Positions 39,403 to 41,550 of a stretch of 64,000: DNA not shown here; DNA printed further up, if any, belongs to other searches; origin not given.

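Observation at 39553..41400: Stand-alone HerA-family ATPase beside sepF/DivIVA with no obvious nuclease or Sir2 partner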

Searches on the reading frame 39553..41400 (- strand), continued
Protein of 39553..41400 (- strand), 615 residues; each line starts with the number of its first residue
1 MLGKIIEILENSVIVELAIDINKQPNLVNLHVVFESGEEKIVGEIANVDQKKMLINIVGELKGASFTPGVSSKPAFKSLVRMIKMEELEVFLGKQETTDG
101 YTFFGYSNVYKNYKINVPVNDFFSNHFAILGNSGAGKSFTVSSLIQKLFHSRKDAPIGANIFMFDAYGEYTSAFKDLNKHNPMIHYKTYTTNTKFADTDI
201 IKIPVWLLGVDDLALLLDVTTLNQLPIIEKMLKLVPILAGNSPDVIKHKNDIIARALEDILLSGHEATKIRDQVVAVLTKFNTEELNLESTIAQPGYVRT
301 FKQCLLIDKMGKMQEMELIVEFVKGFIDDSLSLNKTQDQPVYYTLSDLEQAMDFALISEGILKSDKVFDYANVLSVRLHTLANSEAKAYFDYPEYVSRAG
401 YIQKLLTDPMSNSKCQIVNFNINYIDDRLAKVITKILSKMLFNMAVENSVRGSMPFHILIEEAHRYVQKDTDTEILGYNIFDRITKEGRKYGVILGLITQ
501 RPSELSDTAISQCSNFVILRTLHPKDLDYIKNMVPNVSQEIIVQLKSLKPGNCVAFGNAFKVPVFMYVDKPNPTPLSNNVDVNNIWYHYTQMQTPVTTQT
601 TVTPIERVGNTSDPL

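Call 13: search_solved_structures(query=window:39553-41400:-, max_evalue=0.001, show_alignments=2)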
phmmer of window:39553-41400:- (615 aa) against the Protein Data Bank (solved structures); distinct sequences matched with E-value up to 0.001: 9.
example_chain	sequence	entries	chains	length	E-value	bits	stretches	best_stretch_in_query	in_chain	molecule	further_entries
9c1m_M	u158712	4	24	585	1.3e-39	139.7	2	432-588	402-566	ATP-binding protein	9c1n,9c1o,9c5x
8xau_A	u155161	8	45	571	6e-37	130.8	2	423-582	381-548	ATP-binding protein | HerA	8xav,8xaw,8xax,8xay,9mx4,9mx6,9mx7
8ziq_M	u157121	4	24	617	1.8e-30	109.5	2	412-586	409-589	HerA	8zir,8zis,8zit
8j4u_M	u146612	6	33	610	1.1e-29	106.9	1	423-592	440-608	Nucleoside triphosphate hydrolase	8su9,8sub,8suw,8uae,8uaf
8wiv_A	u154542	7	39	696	1.7e-28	102.9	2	425-584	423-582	Helicase HerA central domain-containing protein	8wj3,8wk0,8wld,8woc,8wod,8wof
4d2i_A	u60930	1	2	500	1.1e-27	100.3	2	411-586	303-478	HERA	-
8yho_A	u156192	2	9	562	7.4e-24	87.6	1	368-567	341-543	DUF87 domain-containing protein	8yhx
9x1l_A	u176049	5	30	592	1.4e-23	86.7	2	450-567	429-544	DNA helicase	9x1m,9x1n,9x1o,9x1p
8wet_A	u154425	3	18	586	7.1e-07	31.6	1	430-531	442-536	TdpA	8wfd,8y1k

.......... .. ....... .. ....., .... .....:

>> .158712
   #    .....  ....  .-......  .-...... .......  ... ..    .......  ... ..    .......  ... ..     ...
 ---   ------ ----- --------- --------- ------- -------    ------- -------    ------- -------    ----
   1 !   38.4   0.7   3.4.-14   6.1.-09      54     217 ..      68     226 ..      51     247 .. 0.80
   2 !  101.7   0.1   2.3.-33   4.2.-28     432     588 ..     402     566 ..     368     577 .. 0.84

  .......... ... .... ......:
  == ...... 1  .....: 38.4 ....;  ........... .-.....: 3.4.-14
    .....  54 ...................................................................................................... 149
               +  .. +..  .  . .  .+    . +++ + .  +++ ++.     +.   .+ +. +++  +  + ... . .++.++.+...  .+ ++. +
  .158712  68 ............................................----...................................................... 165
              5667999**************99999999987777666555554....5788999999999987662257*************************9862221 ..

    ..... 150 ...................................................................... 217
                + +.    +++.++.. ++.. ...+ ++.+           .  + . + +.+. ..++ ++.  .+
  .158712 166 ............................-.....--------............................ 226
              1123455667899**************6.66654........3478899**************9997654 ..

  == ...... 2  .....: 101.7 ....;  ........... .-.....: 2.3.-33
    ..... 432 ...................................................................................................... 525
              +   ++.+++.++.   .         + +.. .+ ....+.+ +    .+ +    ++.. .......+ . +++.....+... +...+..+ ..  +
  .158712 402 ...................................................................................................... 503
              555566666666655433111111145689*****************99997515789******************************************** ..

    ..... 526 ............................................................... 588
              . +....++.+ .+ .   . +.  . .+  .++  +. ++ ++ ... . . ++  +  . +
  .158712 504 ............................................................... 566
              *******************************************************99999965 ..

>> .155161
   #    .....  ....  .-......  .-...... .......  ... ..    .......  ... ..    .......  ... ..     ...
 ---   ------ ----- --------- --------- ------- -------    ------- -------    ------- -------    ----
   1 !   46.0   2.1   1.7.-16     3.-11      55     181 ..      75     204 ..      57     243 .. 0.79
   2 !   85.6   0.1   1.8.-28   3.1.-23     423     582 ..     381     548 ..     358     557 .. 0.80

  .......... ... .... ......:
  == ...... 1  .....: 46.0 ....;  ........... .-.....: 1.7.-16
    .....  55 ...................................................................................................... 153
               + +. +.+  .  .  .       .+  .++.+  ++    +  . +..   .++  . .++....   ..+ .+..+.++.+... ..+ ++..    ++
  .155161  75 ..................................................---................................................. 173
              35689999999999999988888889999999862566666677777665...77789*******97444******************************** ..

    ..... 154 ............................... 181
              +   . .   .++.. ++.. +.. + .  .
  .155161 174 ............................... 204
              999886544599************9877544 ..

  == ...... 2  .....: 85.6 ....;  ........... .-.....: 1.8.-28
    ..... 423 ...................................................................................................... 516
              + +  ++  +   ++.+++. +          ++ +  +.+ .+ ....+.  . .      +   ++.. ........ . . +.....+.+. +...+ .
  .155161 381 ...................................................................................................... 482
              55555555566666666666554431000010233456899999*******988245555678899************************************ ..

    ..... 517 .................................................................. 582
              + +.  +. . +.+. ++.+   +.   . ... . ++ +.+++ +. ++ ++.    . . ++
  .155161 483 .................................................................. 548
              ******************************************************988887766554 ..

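Call 30: predict_structure(alignment_id=A1)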
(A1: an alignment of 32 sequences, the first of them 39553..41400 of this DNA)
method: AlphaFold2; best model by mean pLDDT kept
length: 615 residues; sequences in the alignment: 32
mean_pLDDT: 81.6   pTM: 0.78
mean pLDDT of the five models: 81.6, 79.9, 76.1, 75.2, 67.7
residues with pLDDT >= 90: 129; 70-90: 411; 50-70: 48; < 50: 27
segments of 3 or more residues with pLDDT < 50: 589-615
pLDDT, mean of each block of 10 residues (from residue 1): 86 86 77 90 87 89 81 84 89 81 89 89 93 77 89 78 90 86 88 81 90 85 82 82 79 84 78 81 84 80 82 81 85 62 86 76 67 86 89 88 88 90 85 90 88 89 82 63 88 93 88 92 90 85 84 89 88 72 57 36 28 30
secondary structure, 60 per line:
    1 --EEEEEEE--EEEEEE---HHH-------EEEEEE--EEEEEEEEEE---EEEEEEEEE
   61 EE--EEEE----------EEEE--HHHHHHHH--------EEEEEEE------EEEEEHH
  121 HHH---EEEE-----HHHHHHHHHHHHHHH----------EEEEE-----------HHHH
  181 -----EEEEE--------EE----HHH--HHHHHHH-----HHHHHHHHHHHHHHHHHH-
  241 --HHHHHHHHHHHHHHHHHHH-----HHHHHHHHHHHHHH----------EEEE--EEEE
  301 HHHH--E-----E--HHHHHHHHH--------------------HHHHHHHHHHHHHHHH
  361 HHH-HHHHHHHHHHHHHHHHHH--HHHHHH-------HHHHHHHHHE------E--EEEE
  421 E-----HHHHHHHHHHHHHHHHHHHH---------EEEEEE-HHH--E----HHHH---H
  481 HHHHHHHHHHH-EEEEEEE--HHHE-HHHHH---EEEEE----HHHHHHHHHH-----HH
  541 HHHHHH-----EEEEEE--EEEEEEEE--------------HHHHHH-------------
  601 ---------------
elements in order: E3-9 E12-17 E31-36 E39-48 E52-62 E65-68 E79-82 H85-92 E101-107 E114-118 H119-123 E127-130 H136-150 E161-165 H177-180 E186-190 H210-216 H222-239 H243-261 H267-280 E291-294 E297-300 H301-304 H316-324 H345-363 H365-382 H385-390 H398-406 E417-421 H427-446 E456-461 H473-476 H480-491 E493-499 H507-511 E515-519 H524-533 H539-546 E552-557 E560-567 H582-587

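Call 33: fold_search(model_id=the predicted structure, library=pdb)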
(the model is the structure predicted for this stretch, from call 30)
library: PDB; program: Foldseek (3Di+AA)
matches with E <= 10: 1160; with E <= 0.001: 176
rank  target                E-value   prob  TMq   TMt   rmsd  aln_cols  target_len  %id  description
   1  8yhx_A                1.5e-31  1.00  0.72  0.78   4.5       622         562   19  Cryo-EM structure of the trimeric HerA (released 2024-11-06)
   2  9c1m_M                1.2e-29  1.00  0.59  0.62  11.4       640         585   20  HerA-DUF assembly 1 (released 2025-06-04)
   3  8xav_A                2.0e-29  1.00  0.63  0.68   8.1       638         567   20  Cryo-EM structure of an anti-phage defense complex (released 2024-06-05)
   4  8xau_A                2.3e-29  1.00  0.58  0.63  10.9       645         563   19  Cryo-EM structure of HerA (released 2024-06-05)
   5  8xau_E                2.8e-29  1.00  0.64  0.71   8.2       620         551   19  Cryo-EM structure of HerA (released 2024-06-05)
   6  8xav_E                3.7e-28  1.00  0.61  0.65   8.7       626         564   19  Cryo-EM structure of an anti-phage defense complex (released 2024-06-05)
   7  8wld_M                8.0e-28  1.00  0.63  0.58   9.9       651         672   19  Cryo-EM structure of SIR2/HerA antiphage complex (released 2024-09-11)
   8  8xaw_D                1.5e-27  1.00  0.63  0.68   8.3       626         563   20  Cryo-EM structure of an anti-phage defense complex bound to AMPPNP and DNA at state 1 (released 2024-06-05)
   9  8wld_L                1.7e-27  1.00  0.62  0.58   9.7       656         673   19  Cryo-EM structure of SIR2/HerA antiphage complex (released 2024-09-11)
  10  9c1n_R                1.9e-27  1.00  0.57  0.60  11.3       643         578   20  HerA-DUF4297 assembly 2 (released 2025-06-04)
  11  8sub_N                3.1e-27  1.00  0.61  0.65   8.2       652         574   18  E. coli SIR2-HerA complex (dodecamer SIR2 pentamer HerA) (released 2023-12-27)
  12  8wod_O                4.1e-27  1.00  0.61  0.67   9.5       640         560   19  Cryo-EM structure of SIR2/HerA complex (released 2024-09-11)
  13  8sub_P                1.5e-26  1.00  0.60  0.66   7.3       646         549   18  E. coli SIR2-HerA complex (dodecamer SIR2 pentamer HerA) (released 2023-12-27)
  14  8sub_M                1.9e-26  1.00  0.61  0.64   7.0       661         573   18  E. coli SIR2-HerA complex (dodecamer SIR2 pentamer HerA) (released 2023-12-27)
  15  8zit_Q                1.9e-26  1.00  0.59  0.62  10.3       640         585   20  DUF4297-HerA complex with DNA and ATPgamaS (released 2025-03-12)
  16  8wld_D                2.3e-26  1.00  0.62  0.58   9.2       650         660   20  Cryo-EM structure of SIR2/HerA antiphage complex (released 2024-09-11)
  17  8j4u_P                2.5e-26  1.00  0.63  0.69   7.0       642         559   18  Structure of HerA-Sir2 complex from Escherichia coli Nezha system (released 2024-01-03)
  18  8wld_N                3.0e-26  1.00  0.57  0.57  11.7       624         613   19  Cryo-EM structure of SIR2/HerA antiphage complex (released 2024-09-11)
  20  8sub_O                3.3e-26  1.00  0.62  0.65   8.1       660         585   17  E. coli SIR2-HerA complex (dodecamer SIR2 pentamer HerA) (released 2023-12-27)
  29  8wld_A                2.0e-25  1.00  0.58  0.72   6.9       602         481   20  Cryo-EM structure of SIR2/HerA antiphage complex (released 2024-09-11)
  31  8j4u_Q                2.8e-25  1.00  0.60  0.66   8.0       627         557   18  Structure of HerA-Sir2 complex from Escherichia coli Nezha system (released 2024-01-03)
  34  8j4u_R                3.0e-25  1.00  0.60  0.69   7.9       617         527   18  Structure of HerA-Sir2 complex from Escherichia coli Nezha system (released 2024-01-03)
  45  8sub_Q                7.5e-24  1.00  0.62  0.68   8.0       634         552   18  E. coli SIR2-HerA complex (dodecamer SIR2 pentamer HerA) (released 2023-12-27)
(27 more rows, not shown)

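Call 37: search_dna_similar(query=window:39553-41400:-, collection=phages, mode=protein, max_rows=10)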
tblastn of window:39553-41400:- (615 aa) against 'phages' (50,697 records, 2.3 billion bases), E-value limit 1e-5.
Records with a match: 3; places in all: 3; records where one place covers at least 80% of the query: 0.
Best place of each record, by identity: <60% 3.
By first word of the organism name: Blautia 1; Bacteriophage 1; Caudoviricetes 1.
By host as written in the record: - 2; Blautia coccoides 1.
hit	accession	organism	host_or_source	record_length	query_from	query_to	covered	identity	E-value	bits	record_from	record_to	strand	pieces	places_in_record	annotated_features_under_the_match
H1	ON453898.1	Blautia phage Montmirail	Blautia coccoides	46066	401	586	30%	28.0%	3e-17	92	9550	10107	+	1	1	terminase large subunit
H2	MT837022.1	Bacteriophage sp.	human fecal samples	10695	429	577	24%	25.8%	3e-12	76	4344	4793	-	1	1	record has no annotation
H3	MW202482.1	Caudoviricetes sp.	Manatee Spring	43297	451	560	18%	26.7%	1e-6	58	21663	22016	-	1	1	hera helicase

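Call 38: search_dna_similar(query=window:39553-41400:-, collection=plasmids, mode=protein, max_rows=10)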
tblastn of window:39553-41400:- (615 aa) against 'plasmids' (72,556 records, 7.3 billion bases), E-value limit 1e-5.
Records with a match: 621; places in all: 644; records where one place covers at least 80% of the query: 221.
Best place of each record, by identity: <60% 621.
By first word of the organism name: Klebsiella 136; Citrobacter 70; Escherichia 65; Enterobacter 55; Listeria 54; Serratia 19; Salmonella 14; Enterococcus 11; Bradyrhizobium 11; Acinetobacter 11; and 80 more.
By predicted mobility (MOB-suite, as given by PLSDB): conjugative 271; mobilizable 226; non-mobilizable 124.
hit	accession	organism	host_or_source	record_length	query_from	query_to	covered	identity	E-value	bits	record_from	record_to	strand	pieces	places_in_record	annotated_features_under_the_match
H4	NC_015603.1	Lactobacillus kefiranofaciens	-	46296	2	588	95%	30.6%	9e-85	297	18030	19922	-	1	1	ATP-binding protein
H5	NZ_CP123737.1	Lactobacillus kefiranofaciens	Tibetan kefir grain,mixed culture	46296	2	588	95%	30.6%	9e-85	297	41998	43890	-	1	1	ATP-binding protein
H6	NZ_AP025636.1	Enterococcus innesii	-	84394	55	587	87%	32.0%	5e-80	283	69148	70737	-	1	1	ATP-binding protein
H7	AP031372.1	Enterococcus casseliflavus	-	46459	55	587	87%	31.1%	8e-75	268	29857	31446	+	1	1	hypothetical protein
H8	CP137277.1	Listeria monocytogenes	fungus products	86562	55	587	87%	30.6%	4e-66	279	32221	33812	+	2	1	DUF87 domain-containing protein | hypothetical protein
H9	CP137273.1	Listeria monocytogenes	fungus products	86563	55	587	87%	30.6%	4e-66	279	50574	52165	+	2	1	DUF87 domain-containing protein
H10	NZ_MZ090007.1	Listeria monocytogenes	-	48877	55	587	86%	30.7%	2e-66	280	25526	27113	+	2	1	ATP-binding protein | DUF87 domain-containing protein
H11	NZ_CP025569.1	Listeria monocytogenes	-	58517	55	587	87%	30.3%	2e-75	270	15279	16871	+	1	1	DUF87 domain-containing protein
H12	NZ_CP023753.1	Listeria monocytogenes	food product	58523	55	587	87%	30.3%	2e-75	270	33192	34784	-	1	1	DUF87 domain-containing protein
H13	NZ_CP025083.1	Listeria monocytogenes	meat processing facility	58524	55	587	87%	30.3%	2e-75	270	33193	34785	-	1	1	DUF87 domain-containing protein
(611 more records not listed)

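Call 39: get_annotated_region(hit=H4, flank=6000)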
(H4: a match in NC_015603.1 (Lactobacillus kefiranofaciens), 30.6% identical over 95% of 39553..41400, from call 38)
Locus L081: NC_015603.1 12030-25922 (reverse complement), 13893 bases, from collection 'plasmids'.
description: Lactobacillus kefiranofaciens subsp. kefiranofaciens plasmid pWW2, complete sequence
organism: Lactobacillus kefiranofaciens (NCBI taxid 190905)
taxonomy: Bacteria; Bacillota; Bacilli; Lactobacillales; Lactobacillaceae; Lactobacillus; Lactobacillus kefiranofaciens
host: -; source: -; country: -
typing (MOB-suite, as given by PLSDB): conjugative; replicon rep_cluster_707; relaxase MOBQ; mating-pair formation MPF_T
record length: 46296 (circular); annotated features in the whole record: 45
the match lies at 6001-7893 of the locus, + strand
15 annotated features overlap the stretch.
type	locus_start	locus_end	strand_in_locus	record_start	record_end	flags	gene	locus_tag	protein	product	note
CDS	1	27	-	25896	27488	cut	-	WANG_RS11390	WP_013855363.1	ABC transporter ATP-binding protein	-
CDS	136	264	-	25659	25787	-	-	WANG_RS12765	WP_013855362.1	hypothetical protein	-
CDS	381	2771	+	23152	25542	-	-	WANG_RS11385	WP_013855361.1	protein kinase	GO:0006468 - protein phosphorylation [Evidence IEA]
CDS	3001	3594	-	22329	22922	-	-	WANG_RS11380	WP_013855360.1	recombinase family protein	GO:0006310 - DNA recombination [Evidence IEA]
CDS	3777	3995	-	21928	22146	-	-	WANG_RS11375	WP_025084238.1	hypothetical protein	-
CDS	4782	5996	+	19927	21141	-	-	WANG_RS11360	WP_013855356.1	SIR2 family protein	-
CDS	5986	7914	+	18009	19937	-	-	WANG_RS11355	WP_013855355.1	ATP-binding protein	-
CDS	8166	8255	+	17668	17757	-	-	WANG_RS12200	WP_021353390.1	putative holin-like toxin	-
CDS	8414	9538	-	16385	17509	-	-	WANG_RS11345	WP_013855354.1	ArdC-like ssDNA-binding domain-containing protein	-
CDS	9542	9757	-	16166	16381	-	-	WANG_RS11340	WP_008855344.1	hypothetical protein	-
CDS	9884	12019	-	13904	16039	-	topB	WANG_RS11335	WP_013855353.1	type IA DNA topoisomerase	GO:0006265 - DNA topological change [Evidence IEA]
CDS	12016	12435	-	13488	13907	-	-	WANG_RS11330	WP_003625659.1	hypothetical protein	-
CDS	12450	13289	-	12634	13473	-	-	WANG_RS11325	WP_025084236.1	conjugal transfer protein TrbL family protein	-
CDS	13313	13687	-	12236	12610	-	-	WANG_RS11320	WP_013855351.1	hypothetical protein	-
CDS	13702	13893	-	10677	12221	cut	-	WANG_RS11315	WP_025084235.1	VirD4-like conjugal transfer protein, CD1115 family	-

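Call 40: get_annotated_region(hit=H6, flank=6000)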
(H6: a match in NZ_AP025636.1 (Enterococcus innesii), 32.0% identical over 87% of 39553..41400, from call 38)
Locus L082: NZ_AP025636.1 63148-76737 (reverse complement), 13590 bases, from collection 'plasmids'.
description: Enterococcus innesii strain DB-1 plasmid pEIDB1, complete sequence
organism: Enterococcus innesii (NCBI taxid 2839759)
taxonomy: Bacteria; Bacillota; Bacilli; Lactobacillales; Enterococcaceae; Enterococcus; Enterococcus innesii
host: -; source: -; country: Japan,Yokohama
typing (MOB-suite, as given by PLSDB): non-mobilizable; replicon rep_cluster_183
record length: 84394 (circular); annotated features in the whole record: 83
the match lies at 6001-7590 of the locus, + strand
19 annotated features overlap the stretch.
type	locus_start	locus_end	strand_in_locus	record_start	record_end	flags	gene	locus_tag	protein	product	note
CDS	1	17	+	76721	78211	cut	dcm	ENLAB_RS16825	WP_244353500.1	DNA (cytosine-5-)-methyltransferase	GO:0006304 - DNA modification [Evidence IEA]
CDS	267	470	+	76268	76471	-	-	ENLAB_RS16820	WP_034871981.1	hypothetical protein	-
CDS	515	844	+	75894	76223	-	-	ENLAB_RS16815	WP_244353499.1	hypothetical protein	-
CDS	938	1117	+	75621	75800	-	-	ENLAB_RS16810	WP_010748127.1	hypothetical protein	-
CDS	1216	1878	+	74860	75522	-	-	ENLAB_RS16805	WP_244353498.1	DUF2786 domain-containing protein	-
CDS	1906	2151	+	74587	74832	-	-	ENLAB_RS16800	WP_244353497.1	hypothetical protein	-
CDS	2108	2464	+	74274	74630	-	-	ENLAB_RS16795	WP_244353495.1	hypothetical protein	-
CDS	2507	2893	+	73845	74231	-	-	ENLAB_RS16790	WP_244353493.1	DUF6075 family protein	-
CDS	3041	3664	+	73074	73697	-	-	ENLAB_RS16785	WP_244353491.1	CPBP family intramembrane glutamic endopeptidase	GO:0071586 - CAAX-box protein processing [Evidence IEA]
CDS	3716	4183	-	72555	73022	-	-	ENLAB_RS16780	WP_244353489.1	LMxysn_1693 family intestinal colonization protein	-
CDS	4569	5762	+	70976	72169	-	-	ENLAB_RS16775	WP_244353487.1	SIR2 family protein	-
CDS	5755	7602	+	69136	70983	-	-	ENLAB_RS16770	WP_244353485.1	ATP-binding protein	-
CDS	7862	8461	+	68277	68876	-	-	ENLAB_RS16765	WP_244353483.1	tyrosine-type recombinase/integrase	GO:0015074 - DNA integration [Evidence IEA]; GO:0006310 - DNA recombination [Evidence IEA]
CDS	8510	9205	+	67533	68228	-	-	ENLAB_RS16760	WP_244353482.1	Fic family protein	-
CDS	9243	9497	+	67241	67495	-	-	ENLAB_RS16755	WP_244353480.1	helix-turn-helix transcriptional regulator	-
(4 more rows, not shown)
